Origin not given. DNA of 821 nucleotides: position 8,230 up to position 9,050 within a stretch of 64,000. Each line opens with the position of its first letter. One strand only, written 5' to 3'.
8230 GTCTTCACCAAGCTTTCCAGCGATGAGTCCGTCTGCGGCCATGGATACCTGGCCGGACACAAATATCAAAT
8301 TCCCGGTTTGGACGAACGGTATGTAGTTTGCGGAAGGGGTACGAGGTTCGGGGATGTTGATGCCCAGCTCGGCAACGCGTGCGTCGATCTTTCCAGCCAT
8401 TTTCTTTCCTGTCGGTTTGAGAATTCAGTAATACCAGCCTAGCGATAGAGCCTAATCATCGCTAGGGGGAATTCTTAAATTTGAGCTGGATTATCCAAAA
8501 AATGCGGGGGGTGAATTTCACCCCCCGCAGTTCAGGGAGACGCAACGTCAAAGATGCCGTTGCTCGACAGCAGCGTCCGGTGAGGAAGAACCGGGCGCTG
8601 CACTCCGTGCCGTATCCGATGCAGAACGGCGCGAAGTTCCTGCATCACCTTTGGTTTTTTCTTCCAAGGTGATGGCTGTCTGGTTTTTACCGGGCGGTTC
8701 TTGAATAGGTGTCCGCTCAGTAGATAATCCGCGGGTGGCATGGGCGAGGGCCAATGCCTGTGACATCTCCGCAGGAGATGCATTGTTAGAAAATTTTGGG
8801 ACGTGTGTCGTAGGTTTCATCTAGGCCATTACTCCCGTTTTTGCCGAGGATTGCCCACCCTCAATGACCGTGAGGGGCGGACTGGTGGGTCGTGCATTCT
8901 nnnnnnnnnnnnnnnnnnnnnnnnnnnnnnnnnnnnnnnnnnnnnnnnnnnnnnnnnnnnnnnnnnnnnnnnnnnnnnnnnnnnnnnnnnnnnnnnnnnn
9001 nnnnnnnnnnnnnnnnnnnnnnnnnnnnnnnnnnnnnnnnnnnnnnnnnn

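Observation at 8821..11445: NrdJ-like class II ribonucleotide reductase homolog that appears to have lost its catalytic cysteines (candidate RNR-derived pseudoenzyme)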

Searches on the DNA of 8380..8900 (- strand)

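Call 34: search_rna_families(source=window, start=8380, end=8900, threshold=evalue, max_evalue=10, show_alignments=3)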
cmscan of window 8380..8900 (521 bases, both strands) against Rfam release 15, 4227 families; matches with E-value up to 10: 10.
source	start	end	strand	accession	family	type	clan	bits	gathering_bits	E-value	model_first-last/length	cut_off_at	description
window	8498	8605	-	RF02829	Scr4115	Gene; sRNA;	-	33.1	58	0.021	1-109/109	no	Streptomyces RNA 4115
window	8490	8564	-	RF00519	suhB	Gene; sRNA;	CL00108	22.7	41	0.02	1-77/77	no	Makes More Granules Regulator RNA (mmgR)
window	8494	8543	-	RF02056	STnc390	Gene; sRNA;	-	20.7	50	0.056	1-60/60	no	Salmonella sRNA STnc390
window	8467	8529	+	RF02426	SpF03_sRNA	Gene; sRNA;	-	17.3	50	9.5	31-88/106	no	Streptococcus sRNA SpF03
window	8497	8528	+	RF02029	sraA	Gene; sRNA;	-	16.8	56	7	55-86/95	no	sraA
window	8485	8546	-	RF01897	mir-188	Gene; miRNA;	-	16.6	72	2.4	1-84/84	no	mir-188 microRNA precursor family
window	8633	8700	+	RF00630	P26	Gene;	-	15.9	36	0.98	1-66/66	no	Pseudomonas sRNA P26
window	8490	8558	+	RF02937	Clostridiales-2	Gene; sRNA;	-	15.2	58.6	0.88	1-82/82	no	Clostridiales-2 RNA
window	8496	8578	-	RF02866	ncS16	Gene; sRNA;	-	14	48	4.7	1-83/83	no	Burkholderia sRNA 16 (Bc_KC_sr1)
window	8473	8544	+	RF00379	c-di-AMP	Cis-reg; riboswitch;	-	10.6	38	9.6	1-134/134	no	c-di-AMP riboswitch aptamer (ydaO/yuaA leader)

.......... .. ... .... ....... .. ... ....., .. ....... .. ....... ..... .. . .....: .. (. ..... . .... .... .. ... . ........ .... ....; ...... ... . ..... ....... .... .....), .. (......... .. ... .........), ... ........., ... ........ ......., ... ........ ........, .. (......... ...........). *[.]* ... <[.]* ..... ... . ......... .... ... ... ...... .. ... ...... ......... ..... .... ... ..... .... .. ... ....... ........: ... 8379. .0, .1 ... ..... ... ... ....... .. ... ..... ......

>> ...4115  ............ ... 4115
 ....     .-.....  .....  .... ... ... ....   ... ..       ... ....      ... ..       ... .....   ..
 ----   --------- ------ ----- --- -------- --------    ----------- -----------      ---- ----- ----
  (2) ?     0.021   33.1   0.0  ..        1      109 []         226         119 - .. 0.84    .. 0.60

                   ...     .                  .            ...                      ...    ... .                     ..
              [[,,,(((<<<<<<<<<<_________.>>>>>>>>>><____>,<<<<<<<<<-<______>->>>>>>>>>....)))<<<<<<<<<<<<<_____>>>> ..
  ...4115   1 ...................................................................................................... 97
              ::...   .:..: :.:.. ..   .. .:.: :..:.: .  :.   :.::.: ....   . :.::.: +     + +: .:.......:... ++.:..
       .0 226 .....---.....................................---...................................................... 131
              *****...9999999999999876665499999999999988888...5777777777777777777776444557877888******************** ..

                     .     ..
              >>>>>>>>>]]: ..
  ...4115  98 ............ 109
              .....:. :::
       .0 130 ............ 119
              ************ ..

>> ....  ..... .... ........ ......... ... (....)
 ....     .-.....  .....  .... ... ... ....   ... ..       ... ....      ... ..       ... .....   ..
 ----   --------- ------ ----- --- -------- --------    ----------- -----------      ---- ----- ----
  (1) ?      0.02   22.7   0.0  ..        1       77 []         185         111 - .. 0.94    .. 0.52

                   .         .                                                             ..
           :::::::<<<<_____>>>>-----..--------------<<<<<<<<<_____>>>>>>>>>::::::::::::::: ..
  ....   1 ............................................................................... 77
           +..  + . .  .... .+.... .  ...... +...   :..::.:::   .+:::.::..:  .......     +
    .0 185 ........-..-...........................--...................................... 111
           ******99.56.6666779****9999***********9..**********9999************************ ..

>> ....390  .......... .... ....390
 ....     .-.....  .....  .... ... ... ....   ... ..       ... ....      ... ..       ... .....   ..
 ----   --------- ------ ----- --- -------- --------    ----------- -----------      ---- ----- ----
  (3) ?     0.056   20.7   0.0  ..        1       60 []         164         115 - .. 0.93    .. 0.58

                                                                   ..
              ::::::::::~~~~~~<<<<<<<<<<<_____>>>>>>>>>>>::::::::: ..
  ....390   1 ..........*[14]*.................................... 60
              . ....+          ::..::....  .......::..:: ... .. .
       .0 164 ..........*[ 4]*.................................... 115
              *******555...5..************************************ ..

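Call 49: build_rna_model(alignment_id=A3, structure=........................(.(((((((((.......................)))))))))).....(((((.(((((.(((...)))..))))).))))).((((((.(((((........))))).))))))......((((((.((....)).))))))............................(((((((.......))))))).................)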
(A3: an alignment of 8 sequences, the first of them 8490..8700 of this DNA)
Model R1 built from alignment A3 (8 sequences, 234 columns); structure: as given.
model positions 212; base pairs 49; branch points 4; effective number of sequences 1.39; information 0.589 bits per position. Calibrated on 0.2 Mb of random sequence (short: E-values are rough).
structure used (alignment columns):
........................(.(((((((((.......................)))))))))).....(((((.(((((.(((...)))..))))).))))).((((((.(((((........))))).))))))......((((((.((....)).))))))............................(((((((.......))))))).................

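Call 50: search_with_rna_model(model_id=R1, sources=[window, L001, L002, L003, L004, L005, L006, L007, L008, L009, L010, L011, L012, L013, L014, L016, L017, L034, L051, L053, L065, L066, L072, L089, L090, L091, L092, L093, L094, L095, L144], max_evalue=1)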
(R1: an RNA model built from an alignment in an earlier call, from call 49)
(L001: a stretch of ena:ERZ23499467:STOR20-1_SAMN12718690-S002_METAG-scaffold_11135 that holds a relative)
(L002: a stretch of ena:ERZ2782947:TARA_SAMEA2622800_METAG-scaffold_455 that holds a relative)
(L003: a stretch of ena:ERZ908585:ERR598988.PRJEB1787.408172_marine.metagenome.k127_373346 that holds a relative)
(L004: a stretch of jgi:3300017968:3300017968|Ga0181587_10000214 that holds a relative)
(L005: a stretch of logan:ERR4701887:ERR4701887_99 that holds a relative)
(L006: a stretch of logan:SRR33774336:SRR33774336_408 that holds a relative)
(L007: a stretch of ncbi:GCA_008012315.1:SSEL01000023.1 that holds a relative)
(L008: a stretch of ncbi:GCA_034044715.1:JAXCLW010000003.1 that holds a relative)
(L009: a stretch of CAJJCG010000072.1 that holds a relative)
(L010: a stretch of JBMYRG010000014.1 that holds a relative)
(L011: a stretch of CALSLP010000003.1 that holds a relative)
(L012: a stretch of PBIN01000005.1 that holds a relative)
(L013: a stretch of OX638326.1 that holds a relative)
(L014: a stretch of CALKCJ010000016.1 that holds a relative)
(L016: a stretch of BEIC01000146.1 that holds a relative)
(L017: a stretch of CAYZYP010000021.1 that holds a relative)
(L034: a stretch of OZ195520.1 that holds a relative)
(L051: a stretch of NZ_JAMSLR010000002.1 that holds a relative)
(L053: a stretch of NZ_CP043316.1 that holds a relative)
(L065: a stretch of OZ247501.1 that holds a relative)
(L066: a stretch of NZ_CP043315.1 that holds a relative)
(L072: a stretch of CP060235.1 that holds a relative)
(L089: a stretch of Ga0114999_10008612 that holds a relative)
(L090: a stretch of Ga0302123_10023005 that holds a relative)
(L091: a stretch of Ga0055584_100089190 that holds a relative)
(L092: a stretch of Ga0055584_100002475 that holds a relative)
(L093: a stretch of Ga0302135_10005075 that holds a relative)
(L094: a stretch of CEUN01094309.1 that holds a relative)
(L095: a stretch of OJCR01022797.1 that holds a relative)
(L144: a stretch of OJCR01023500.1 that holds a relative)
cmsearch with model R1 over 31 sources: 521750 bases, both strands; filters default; matches with E-value up to 1: 45.
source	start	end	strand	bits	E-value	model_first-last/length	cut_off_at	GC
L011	12704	12915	+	250.9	2.8e-70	1-212/212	no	0.58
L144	707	918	+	250.9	2.8e-70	1-212/212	no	0.58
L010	12725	12936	+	246.6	4.9e-69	1-212/212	no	0.57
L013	11342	11553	+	244.7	1.7e-68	1-212/212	no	0.56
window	8489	8697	-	241.2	1.7e-67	1-212/212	no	0.56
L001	4347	4555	+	241.2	1.7e-67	1-212/212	no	0.56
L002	12839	13050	+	231.4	1.2e-64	1-212/212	no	0.54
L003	12387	12598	+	231.4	1.2e-64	1-212/212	no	0.54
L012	12848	13059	+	231.4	1.2e-64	1-212/212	no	0.54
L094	5848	6059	+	231.4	1.2e-64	1-212/212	no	0.54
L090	2697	2921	+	223.6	2.1e-62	1-212/212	no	0.58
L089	2863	3084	+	220.8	1.4e-61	1-212/212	no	0.57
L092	5725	5890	+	193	1.5e-53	1-166/212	3'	0.58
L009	12728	12904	+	189.5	1.5e-52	1-177/212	3'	0.56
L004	12461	12678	+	153.1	4.7e-42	1-212/212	no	0.68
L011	12768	12834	-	23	0.00017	22-98/212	no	0.7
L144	771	837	-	23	0.00017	22-98/212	no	0.7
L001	4377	4490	-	21.2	0.00059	1-212/212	no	0.58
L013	11369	11488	-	20.9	0.00068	1-212/212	no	0.56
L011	12878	12904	-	20.1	0.0012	169-195/212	no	0.59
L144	881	907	-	20.1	0.0012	169-195/212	no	0.59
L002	12903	12970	-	18.8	0.0028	22-98/212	no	0.59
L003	12451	12518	-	18.8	0.0028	22-98/212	no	0.59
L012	12912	12979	-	18.8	0.0028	22-98/212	no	0.59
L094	5912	5979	-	18.8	0.0028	22-98/212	no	0.59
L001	4518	4544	-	18.6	0.0032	169-195/212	no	0.59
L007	13597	13789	+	18.5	0.0033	1-212/212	no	0.56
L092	5753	5858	-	18.5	0.0035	19-212/212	no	0.58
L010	12789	12855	-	18.3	0.0039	22-98/212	no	0.67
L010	12899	12925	-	17.5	0.0068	169-195/212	no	0.59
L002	13013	13039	-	15.7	0.022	169-195/212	no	0.63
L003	12561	12587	-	15.7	0.022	169-195/212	no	0.63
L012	13022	13048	-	15.7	0.022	169-195/212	no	0.63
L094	6022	6048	-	15.7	0.022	169-195/212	no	0.63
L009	12792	12825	-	13.2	0.12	65-98/212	no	0.68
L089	2927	2960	-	13.2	0.12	65-98/212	no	0.68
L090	2761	2794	-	13.2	0.12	65-98/212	no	0.68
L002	12976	12997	-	11.8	0.29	138-159/212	no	0.5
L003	12524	12545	-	11.8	0.29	138-159/212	no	0.5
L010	12862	12883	-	11.8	0.29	138-159/212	no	0.5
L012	12985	13006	-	11.8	0.29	138-159/212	no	0.5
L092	5862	5883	-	11.8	0.29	138-159/212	no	0.5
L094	5985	6006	-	11.8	0.29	138-159/212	no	0.5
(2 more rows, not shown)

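Call 51: search_with_rna_model(model_id=R1, sources=[L007, L008], max_evalue=10, show_alignments=3)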
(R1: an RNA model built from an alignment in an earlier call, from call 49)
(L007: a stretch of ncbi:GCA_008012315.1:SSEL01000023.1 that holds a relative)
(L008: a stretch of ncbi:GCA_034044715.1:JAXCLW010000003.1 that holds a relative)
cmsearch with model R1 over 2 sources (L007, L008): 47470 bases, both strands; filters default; matches with E-value up to 10: 1.
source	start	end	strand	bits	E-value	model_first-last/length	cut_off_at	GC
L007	13597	13789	+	18.5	0.0003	1-212/212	no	0.56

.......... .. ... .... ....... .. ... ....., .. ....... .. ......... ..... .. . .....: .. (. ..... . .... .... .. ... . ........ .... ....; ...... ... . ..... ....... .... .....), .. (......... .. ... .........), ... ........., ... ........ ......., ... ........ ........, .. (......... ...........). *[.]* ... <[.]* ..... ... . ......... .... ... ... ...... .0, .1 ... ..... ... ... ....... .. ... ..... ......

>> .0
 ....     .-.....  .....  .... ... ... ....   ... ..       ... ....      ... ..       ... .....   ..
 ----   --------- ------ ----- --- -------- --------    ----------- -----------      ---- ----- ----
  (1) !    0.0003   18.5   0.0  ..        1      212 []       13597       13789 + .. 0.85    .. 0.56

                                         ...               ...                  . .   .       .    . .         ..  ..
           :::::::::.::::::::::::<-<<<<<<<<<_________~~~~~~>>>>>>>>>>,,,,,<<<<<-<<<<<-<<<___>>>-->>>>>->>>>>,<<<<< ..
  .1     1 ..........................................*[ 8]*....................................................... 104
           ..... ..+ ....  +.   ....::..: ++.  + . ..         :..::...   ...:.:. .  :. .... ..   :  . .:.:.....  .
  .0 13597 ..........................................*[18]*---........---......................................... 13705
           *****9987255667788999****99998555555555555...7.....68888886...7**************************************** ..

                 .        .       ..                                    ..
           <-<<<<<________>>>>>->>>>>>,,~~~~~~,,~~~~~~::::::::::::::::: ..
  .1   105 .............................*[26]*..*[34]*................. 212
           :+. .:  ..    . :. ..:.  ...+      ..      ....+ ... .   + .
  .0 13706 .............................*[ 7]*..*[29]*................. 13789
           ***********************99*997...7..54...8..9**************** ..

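Call 87: search_with_rna_model(model_id=R1, sources=[window, L004, L010, L011, L012, L013, L089, L090, L169, L170, L171, L172], max_evalue=0.00001, make_alignment=true)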
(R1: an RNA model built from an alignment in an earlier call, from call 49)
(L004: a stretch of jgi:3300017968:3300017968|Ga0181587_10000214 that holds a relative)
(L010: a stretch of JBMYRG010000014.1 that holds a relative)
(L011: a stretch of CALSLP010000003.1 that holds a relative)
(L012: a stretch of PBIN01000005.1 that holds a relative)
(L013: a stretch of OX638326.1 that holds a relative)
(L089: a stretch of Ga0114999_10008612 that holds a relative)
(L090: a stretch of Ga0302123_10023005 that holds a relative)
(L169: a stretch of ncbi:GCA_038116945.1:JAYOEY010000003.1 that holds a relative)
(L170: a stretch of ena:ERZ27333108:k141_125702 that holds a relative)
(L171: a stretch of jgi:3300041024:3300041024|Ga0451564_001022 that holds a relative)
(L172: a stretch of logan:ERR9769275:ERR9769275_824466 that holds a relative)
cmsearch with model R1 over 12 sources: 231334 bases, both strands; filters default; matches with E-value up to 0.00001: 12.
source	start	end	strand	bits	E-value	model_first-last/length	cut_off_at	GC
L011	12704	12915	+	250.9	1.2e-70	1-212/212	no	0.58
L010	12725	12936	+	246.6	2.2e-69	1-212/212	no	0.57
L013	11342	11553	+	244.7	7.7e-69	1-212/212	no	0.56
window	8489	8697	-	241.2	7.7e-68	1-212/212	no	0.56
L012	12848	13059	+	231.4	5.5e-65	1-212/212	no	0.54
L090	2697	2921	+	223.6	9.5e-63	1-212/212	no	0.58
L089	2863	3084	+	220.8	6.3e-62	1-212/212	no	0.57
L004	12461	12678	+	153.1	2.1e-42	1-212/212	no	0.68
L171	8758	8971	+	148.9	3.4e-41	1-212/212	no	0.58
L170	8755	8966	+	128.4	2.8e-35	1-212/212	no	0.59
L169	12707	12925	+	121.4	3e-33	1-212/212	no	0.68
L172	5393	5609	+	86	5.1e-23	1-212/212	no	0.63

Alignment A6: 12 matches aligned to the model, 282 columns, each read 5' to 3' on its own strand. Consensus structure (alignment columns), stored with it:
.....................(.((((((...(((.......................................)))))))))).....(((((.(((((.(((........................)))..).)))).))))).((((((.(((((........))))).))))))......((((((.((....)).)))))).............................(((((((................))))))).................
